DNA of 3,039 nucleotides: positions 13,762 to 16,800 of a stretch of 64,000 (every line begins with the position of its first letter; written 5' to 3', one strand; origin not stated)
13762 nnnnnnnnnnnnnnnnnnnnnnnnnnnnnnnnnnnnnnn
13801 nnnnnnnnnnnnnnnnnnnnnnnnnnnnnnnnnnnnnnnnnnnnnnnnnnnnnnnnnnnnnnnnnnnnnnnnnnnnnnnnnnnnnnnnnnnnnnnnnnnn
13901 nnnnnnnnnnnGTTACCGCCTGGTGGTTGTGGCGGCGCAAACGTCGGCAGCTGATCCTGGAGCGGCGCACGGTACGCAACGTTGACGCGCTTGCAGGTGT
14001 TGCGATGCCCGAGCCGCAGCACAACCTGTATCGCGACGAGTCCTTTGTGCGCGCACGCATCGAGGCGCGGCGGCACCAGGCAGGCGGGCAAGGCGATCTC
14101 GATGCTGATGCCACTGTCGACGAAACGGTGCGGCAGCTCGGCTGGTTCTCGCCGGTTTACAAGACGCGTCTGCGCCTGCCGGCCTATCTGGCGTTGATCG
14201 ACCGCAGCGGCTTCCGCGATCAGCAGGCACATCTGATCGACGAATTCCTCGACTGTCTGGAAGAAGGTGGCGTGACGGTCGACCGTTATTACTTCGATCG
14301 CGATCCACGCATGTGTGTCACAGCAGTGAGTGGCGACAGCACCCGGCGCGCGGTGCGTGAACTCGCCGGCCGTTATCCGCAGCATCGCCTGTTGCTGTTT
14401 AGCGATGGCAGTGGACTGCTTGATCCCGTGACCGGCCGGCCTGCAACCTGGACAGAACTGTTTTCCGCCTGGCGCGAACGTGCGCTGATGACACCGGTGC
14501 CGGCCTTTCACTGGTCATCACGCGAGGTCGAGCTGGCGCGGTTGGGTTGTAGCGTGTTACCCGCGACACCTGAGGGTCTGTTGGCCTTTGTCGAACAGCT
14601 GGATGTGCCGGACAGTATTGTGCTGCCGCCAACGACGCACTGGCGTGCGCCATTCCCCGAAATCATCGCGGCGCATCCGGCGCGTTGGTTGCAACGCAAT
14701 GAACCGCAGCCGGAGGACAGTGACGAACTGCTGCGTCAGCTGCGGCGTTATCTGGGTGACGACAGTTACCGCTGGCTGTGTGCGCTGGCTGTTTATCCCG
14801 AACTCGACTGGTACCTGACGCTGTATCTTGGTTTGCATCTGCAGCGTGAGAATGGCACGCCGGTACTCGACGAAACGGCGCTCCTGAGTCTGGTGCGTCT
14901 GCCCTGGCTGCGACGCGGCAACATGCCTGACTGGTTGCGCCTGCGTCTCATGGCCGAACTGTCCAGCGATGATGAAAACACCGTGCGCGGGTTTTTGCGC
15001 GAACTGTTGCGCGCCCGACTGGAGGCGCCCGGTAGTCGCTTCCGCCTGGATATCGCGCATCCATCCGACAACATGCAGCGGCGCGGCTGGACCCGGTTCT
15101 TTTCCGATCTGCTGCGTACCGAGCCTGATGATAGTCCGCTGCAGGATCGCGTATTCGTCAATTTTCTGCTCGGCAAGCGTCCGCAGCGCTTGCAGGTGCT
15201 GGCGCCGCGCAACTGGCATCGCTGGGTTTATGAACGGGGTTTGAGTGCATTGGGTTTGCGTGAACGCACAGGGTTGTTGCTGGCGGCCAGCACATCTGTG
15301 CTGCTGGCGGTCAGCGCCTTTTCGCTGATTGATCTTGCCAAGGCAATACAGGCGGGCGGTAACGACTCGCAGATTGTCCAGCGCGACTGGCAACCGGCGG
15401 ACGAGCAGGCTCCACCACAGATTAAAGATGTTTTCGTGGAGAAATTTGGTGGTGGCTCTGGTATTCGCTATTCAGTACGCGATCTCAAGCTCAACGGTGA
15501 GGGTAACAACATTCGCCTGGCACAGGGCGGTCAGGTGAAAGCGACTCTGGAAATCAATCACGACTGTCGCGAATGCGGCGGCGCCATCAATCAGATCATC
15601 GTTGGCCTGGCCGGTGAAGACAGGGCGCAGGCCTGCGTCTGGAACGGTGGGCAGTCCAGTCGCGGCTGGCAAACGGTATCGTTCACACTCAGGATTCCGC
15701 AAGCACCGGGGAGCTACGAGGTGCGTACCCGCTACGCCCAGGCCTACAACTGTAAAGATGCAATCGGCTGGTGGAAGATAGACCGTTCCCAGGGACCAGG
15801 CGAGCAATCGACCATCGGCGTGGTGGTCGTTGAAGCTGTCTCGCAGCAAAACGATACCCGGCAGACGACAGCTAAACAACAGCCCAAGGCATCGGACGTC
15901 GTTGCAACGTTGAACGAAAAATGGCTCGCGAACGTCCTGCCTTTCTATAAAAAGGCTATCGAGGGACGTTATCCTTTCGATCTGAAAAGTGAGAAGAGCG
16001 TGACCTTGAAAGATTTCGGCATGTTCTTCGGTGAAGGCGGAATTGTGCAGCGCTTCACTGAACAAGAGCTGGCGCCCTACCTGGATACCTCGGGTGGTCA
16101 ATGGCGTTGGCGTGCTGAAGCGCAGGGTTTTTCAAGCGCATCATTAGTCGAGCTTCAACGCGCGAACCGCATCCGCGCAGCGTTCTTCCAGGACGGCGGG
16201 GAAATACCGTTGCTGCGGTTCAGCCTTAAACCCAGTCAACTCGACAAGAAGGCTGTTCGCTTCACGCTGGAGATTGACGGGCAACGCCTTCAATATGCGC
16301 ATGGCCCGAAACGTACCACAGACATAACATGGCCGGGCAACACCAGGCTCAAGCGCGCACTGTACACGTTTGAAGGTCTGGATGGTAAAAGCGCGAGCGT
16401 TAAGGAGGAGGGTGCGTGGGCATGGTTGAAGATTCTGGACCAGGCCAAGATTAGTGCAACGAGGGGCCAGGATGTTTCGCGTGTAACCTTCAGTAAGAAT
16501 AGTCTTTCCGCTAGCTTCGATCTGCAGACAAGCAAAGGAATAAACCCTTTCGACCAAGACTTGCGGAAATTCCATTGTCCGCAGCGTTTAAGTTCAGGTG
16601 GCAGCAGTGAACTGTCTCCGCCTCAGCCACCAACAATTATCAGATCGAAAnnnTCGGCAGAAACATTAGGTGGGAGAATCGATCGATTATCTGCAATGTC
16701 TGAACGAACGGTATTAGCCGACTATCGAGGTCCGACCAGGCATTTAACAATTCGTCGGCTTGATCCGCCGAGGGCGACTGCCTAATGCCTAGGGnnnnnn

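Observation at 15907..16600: IcmF_C-like sequence signature at the C-terminus of the large protein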

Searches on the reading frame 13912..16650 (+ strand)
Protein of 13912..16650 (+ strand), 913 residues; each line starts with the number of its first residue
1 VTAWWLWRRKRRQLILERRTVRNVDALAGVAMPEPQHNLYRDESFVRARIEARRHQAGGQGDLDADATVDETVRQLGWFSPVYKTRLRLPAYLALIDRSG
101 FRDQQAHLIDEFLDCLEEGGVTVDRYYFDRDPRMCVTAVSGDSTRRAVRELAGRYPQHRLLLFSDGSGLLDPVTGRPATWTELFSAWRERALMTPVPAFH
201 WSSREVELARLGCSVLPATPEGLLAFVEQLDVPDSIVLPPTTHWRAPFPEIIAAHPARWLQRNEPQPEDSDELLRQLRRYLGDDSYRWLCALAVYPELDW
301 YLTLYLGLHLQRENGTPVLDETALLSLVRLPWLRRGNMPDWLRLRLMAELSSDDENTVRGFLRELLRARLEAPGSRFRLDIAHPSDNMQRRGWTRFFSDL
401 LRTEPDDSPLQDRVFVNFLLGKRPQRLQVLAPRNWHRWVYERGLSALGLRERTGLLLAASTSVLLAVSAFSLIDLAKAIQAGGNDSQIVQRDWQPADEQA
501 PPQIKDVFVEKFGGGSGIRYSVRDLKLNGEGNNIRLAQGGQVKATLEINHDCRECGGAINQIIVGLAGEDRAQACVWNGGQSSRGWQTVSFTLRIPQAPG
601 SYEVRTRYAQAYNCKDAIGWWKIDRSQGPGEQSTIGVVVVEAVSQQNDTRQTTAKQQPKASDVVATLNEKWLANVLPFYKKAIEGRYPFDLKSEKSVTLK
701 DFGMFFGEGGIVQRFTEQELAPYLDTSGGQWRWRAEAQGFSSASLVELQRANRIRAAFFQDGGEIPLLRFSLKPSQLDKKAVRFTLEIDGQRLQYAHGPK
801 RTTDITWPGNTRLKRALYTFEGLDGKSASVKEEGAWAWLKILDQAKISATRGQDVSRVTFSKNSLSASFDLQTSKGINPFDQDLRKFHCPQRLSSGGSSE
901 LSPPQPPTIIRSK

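Call 18: find_homologous_proteins(query=window:13912-16650:+, max_evalue=0.00001)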
Query window:13912-16650:+ (913 aa): 39 proteins with E <= 0.00001 among 8000 candidates.
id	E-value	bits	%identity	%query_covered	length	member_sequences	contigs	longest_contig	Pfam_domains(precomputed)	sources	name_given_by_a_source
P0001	0.0e+0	2110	100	100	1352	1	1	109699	PF25168.2,PF25174.2,PF24814.2,PF24105.2,PF24805.2,PF25048.2,PF23381.2,PF25173.2,PF25175.2,PF24817.2,PF24796.2,PF23393.3,PF25172.2,PF06744.19,PF25391.2,PF21070.3,PF24807.2,PF25047.1,PF25460.2,PF00400.39,PF23414.2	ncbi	-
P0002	0.0e+0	1557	73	100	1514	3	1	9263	PF25168.2,PF24105.2,PF24805.2,PF25048.2,PF24017.3,PF23342.2,PF13570.14,PF23760.2,PF24817.2,PF23798.2,PF23393.3,PF23609.2,PF20426.5,PF25460.2,PF00400.39,PF11715.17,PF23414.2,PF25178.1,PF23410.5,PF23335.2,PF23775.2,PF25174.2,PF24814.2,PF23381.2,PF25173.2,PF23383.2,PF25171.2,PF12894.14,PF25175.2,PF2479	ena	-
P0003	1.3e-182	627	68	45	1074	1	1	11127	PF25168.2,PF24105.2,PF24805.2,PF24017.3,PF23342.2,PF23411.2,PF23760.2,PF24817.2,PF23393.3,PF23389.2,PF15492.13,PF20426.5,PF25460.2,PF00400.39,PF23414.2,PF23410.5,PF23775.2,PF25174.2,PF24814.2,PF23381.2,PF21029.4,PF25173.2,PF23383.2,PF25171.2,PF12894.14,PF23754.2,PF25175.2,PF24796.2,PF07676.19,PF2478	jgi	jgi:WD40 repeat protein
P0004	1.5e-174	601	56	56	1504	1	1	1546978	PF23586.3,PF25048.2,PF23342.2,PF23411.2,PF02239.23,PF23393.3,PF23609.2,PF24797.2,PF15492.13,PF20426.5,PF25460.2,PF11715.17,PF25178.1,PF23775.2,PF25173.2,PF23383.2,PF25171.2,PF12894.14,PF24780.2,PF23761.2,PF25172.2,PF24782.3,PF08662.18,PF25047.1,PF26550.2,PF23098.2,PF25168.2,PF24105.2,PF24805.2,PF240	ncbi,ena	-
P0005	1.6e-172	594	57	54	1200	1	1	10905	PF03793.25,PF13620.13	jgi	jgi:beta-lactam-binding protein with PASTA domain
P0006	1.8e-169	584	55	54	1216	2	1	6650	PF02369.23,PF08308.18,PF03793.25,PF13620.13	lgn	-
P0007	7.5e-163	562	52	57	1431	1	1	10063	PF25168.2,PF23775.2,PF25174.2,PF24814.2,PF24105.2,PF24805.2,PF23381.2,PF25173.2,PF12894.14,PF25175.2,PF24817.2,PF24796.2,PF24780.2,PF23393.3,PF25172.2,PF25391.2,PF23869.2,PF24807.2,PF25047.1,PF00400.39,PF23414.2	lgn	-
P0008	2.8e-148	514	55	50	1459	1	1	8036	PF25174.2,PF23381.2,PF03781.23,PF23414.2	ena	-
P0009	2.0e-145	504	51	49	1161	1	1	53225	PF25168.2,PF24105.2,PF24805.2,PF25048.2,PF23342.2,PF24817.2,PF23393.3,PF25460.2,PF00400.39,PF23414.2,PF25178.1,PF25174.2,PF24814.2,PF23381.2,PF25173.2,PF25171.2,PF12894.14,PF25175.2,PF24796.2,PF24780.2,PF23409.2,PF25172.2,PF24782.3,PF16529.12,PF25391.2,PF24807.2,PF25047.1,PF11901.14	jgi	jgi:hypothetical protein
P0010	7.2e-142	493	52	49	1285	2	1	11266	PF25168.2,PF24105.2,PF24805.2,PF25048.2,PF23342.2,PF24817.2,PF23393.3,PF20426.5,PF25460.2,PF00400.39,PF23414.2,PF23775.2,PF25174.2,PF24814.2,PF03284.20,PF23381.2,PF25173.2,PF25175.2,PF24796.2,PF07676.19,PF24780.2,PF23409.2,PF25172.2,PF26549.1,PF24782.3,PF16529.12,PF25391.2,PF23869.2,PF24807.2,PF2504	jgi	jgi:WD40 repeat protein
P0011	2.6e-141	491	44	62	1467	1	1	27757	PF25168.2,PF23586.3,PF24105.2,PF24805.2,PF25048.2,PF24017.3,PF23342.2,PF14200.13,PF24817.2,PF23393.3,PF25460.2,PF00400.39,PF00652.29,PF23414.2,PF25178.1,PF23410.5,PF23775.2,PF25174.2,PF24814.2,PF23381.2,PF25173.2,PF23383.2,PF25171.2,PF12894.14,PF25175.2,PF24796.2,PF07676.19,PF24780.2,PF23409.2,PF251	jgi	jgi:Ricin-type beta-trefoil lectin domain/WD domain, G-beta repeat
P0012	3.6e-141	490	52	49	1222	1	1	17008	PF25168.2,PF23586.3,PF24105.2,PF24805.2,PF25048.2,PF23342.2,PF24817.2,PF23393.3,PF20426.5,PF25460.2,PF00400.39,PF11715.17,PF23414.2,PF25178.1,PF25174.2,PF13464.12,PF24814.2,PF23381.2,PF25173.2,PF25171.2,PF12894.14,PF25175.2,PF24796.2,PF07676.19,PF24780.2,PF23409.2,PF25172.2,PF26549.1,PF24782.3,PF165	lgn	-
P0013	1.3e-140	489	50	53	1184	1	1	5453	PF04185.20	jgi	jgi:phosphatidylinositol-3-phosphatase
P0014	1.5e-139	485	45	59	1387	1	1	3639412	PF23586.3,PF25048.2,PF23342.2,PF23411.2,PF23215.1,PF02239.23,PF10584.15,PF23393.3,PF23609.2,PF24797.2,PF15492.13,PF20426.5,PF25460.2,PF25178.1,PF23775.2,PF25173.2,PF23383.2,PF25171.2,PF12894.14,PF24780.2,PF16755.12,PF25172.2,PF24782.3,PF08662.18,PF25047.1,PF26550.2,PF23756.2,PF23098.2,PF25168.2,PF24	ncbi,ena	-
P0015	8.6e-135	469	50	51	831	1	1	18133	-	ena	-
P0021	1.2e-89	320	41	52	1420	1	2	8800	PF13431.13,PF09976.16,PF23914.2,PF13414.13,PF13176.13,PF13428.13,PF13620.13,PF14559.13,PF13715.13,PF00515.35,PF13424.13,PF21033.5,PF13432.13,PF13181.13,PF07719.24,PF13174.13,PF01464.26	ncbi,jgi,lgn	jgi:tetratricopeptide (TPR) repeat protein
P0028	8.0e-37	145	37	25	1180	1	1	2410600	PF06744.19,PF06761.18,PF14331.12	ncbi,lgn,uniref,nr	ncbi:hypothetical protein DEA8626_02233 [Defluviimonas aquaemixtae]|uniref:Type VI secretion system 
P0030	2.3e-20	91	39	22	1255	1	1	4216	PF26182.1,PF13424.13,PF13428.13,PF02368.25,PF06761.18,PF07719.24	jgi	jgi:tetratricopeptide (TPR) repeat protein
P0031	1.5e-18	85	29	24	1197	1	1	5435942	PF06744.19,PF06761.18,PF14331.12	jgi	jgi:type VI secretion system protein ImpL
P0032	1.8e-13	68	27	24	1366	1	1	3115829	PF06744.19,PF06761.18,PF14331.12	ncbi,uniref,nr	ncbi:type VI secretion system membrane subunit TssM [Aquincola tertiaricarbonis]|uniref:Type VI secr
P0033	2.5e-13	67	27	24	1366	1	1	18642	PF06744.19,PF06761.18,PF14331.12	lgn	-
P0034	2.5e-13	67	27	24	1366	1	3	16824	PF06744.19,PF06761.18,PF14331.12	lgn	-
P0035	2.5e-13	67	27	24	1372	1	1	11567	PF06744.19,PF06761.18,PF14331.12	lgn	-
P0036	5.0e-13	66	27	24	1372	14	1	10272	PF06744.19,PF06761.18,PF14331.12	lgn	-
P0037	1.1e-12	65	25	23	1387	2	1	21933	PF06744.19,PF06761.18,PF14331.12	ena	-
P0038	6.0e-12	63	26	23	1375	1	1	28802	PF06744.19,PF06761.18,PF14331.12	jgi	jgi:type VI secretion system protein ImpL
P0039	5.7e-7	46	28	37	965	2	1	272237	-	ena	-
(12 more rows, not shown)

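Call 19: find_encoding_contigs(protein=P0001, flank=10000, max_places=3)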
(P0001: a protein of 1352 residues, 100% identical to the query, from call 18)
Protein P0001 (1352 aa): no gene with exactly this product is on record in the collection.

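Call 20: find_encoding_contigs(protein=P0002, flank=10000, max_places=3)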
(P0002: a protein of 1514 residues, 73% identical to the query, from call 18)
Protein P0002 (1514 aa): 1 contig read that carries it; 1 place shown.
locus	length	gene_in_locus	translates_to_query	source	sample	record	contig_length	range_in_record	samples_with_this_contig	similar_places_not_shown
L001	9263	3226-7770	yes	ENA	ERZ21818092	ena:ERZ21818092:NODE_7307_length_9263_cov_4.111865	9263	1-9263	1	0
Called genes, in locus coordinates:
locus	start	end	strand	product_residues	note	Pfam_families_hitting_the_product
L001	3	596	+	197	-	?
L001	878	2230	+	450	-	PF13271:DUF4062, PF19995:iSTAND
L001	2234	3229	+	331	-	PF13401:AAA_22 (weak), PF00004:AAA, PF07728:AAA_5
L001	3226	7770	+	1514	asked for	PF24807:WD40_CDC20-Fz, PF25391:WD40_Gbeta, PF00400:WD40, PF23381:Beta-prop_IFT122_1st, PF23409:Beta-prop_EML, PF23414:Beta-prop_EML_2, PF24814:WD40_Prp19, PF24817:WD40_WDHD1_1st, +75 more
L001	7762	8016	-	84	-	-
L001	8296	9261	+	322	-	?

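Call 44: list_cluster_members(proteins=[P0001, P0002, P0004, P0014])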
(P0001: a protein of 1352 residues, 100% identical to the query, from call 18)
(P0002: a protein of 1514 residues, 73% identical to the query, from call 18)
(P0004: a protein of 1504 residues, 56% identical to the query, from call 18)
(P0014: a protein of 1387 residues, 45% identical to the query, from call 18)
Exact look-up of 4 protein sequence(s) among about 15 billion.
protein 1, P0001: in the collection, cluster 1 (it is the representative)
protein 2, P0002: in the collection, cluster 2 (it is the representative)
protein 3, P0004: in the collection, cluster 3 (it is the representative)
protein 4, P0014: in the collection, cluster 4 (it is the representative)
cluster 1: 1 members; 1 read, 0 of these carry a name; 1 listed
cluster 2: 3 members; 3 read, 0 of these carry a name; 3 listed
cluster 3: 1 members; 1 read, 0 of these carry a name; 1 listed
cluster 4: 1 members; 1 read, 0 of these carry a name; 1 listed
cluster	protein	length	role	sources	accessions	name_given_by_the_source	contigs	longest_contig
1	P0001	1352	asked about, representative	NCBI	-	-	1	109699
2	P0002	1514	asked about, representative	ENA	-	-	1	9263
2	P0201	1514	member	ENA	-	-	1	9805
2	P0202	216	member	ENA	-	-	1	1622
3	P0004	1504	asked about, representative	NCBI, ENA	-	-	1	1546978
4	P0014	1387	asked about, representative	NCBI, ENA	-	-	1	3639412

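Call 76: search_protein_families(library=pfam, proteins=[L001:3-596:+, L001:8296-9261:+, L001:7762-8013:-], max_evalue=0.001)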
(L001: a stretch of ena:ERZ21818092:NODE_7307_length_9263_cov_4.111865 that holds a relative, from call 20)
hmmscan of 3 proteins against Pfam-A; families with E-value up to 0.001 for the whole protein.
L001:3-596:+ (197 aa): 0 families

L001:8296-9261:+ (322 aa): 2 families
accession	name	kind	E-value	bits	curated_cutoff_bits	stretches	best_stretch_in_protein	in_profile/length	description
PF13281.12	MAP3K_TRAF_bd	-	4.3e-24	85.7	24.1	1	81-318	1-229/371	MAP3K TRAFs-binding domain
PF20308.4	TPR-S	-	1.8e-12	48.2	27.6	1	243-318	1-68/102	Tetratricopeptide Repeats-Sensor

L001:7762-8013:- (83 aa): 0 families

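Call 96: search_protein_families(library=pfam, proteins=[P0030, P0039], max_evalue=0.01)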
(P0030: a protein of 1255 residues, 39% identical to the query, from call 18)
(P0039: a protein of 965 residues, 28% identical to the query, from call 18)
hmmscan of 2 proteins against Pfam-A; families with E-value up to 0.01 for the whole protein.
P0030 (1255 aa): 8 families
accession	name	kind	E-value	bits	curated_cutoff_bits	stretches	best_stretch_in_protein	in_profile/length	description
PF06761.17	IcmF-related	-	2.5e-43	149.1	27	1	605-872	37-307/308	Intracellular multiplication and human macrophage-killing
PF02368.24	Big_2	-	8.5e-14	51.7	22.8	1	1005-1063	13-68/79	Bacterial Ig-like domain (group 2)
PF13424.12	TPR_12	-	1.7e-06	28.6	30.1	0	525-561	39-75/77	Tetratricopeptide repeat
PF07719.23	TPR_2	-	4.3e-06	26.9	27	0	531-562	1-32/34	Tetratricopeptide repeat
PF13428.12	TPR_14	-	6.1e-06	26.9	23.5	0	1107-1144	5-42/44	Tetratricopeptide repeat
PF00515.34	TPR_1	-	5.1e-05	23.4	27.8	1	1107-1136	5-34/34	Tetratricopeptide repeat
PF25354.1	Ig_NUP210_16th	-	0.0013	18.6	27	0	329-385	10-60/72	NUP210-like, Ig-like domain 16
PF13181.12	TPR_8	-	0.0026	18.3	25.7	0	1107-1136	5-34/34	Tetratricopeptide repeat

P0039 (965 aa): 0 families
